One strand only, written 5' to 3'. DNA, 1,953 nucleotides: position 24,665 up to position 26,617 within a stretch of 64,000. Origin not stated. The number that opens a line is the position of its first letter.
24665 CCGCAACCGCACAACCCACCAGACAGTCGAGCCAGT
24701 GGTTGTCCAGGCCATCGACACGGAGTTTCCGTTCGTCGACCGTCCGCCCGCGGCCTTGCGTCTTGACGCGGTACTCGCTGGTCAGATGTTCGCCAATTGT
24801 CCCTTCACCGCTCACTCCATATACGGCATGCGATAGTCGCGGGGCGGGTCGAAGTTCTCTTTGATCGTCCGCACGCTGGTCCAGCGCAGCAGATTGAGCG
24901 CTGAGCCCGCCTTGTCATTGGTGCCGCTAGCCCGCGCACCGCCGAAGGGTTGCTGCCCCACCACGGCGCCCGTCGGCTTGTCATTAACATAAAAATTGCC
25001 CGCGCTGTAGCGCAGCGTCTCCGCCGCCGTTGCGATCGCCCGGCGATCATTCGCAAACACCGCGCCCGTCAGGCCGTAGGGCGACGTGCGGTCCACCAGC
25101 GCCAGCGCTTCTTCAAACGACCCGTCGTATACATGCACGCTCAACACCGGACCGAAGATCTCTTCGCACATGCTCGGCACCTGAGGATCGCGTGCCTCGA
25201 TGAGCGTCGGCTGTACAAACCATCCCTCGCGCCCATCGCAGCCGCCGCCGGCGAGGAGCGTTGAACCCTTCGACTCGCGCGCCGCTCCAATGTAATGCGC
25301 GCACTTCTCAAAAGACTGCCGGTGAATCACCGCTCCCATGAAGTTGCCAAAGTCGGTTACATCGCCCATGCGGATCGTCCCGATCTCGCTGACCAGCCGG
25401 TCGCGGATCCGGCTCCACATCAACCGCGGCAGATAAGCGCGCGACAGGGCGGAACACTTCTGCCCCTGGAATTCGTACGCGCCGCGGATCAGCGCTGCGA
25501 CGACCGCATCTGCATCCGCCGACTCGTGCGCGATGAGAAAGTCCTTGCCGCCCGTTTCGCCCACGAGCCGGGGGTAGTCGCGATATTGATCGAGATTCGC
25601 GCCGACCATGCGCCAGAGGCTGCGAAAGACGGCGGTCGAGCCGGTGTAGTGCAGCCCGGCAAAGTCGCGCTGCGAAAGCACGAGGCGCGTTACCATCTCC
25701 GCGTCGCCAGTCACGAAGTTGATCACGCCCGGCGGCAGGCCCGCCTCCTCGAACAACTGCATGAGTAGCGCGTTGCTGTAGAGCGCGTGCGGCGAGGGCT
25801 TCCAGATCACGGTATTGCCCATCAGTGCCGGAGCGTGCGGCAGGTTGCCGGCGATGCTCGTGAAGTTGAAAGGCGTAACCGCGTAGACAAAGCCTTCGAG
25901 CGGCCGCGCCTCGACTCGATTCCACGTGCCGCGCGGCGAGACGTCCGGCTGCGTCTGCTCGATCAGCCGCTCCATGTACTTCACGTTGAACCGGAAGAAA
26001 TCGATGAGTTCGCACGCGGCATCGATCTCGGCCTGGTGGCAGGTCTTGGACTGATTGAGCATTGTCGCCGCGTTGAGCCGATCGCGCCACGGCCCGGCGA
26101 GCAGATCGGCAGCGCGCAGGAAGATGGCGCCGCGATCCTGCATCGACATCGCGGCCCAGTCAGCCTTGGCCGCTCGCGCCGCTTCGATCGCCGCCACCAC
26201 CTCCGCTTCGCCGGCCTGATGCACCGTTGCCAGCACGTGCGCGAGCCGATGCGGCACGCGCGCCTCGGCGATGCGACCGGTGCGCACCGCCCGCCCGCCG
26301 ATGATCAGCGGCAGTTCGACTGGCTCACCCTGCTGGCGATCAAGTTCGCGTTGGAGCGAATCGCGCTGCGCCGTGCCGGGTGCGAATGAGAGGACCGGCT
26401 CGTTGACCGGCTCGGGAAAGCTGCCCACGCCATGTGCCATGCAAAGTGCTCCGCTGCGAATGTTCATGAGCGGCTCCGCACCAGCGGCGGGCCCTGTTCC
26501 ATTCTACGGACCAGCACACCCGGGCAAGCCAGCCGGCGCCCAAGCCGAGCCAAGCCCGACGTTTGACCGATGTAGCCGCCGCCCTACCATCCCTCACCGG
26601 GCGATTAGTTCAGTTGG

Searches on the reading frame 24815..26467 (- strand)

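Call 94: search_protein_families(library=pfam, proteins=[window:24815-26467:-], max_evalue=0.001)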
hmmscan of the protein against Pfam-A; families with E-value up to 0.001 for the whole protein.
window:24815-26467:- (551 aa): 1 family
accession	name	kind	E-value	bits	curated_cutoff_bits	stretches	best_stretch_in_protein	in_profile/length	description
PF00171.27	Aldedh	-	3.3e-102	342.9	23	1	75-534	16-460/461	Aldehyde dehydrogenase family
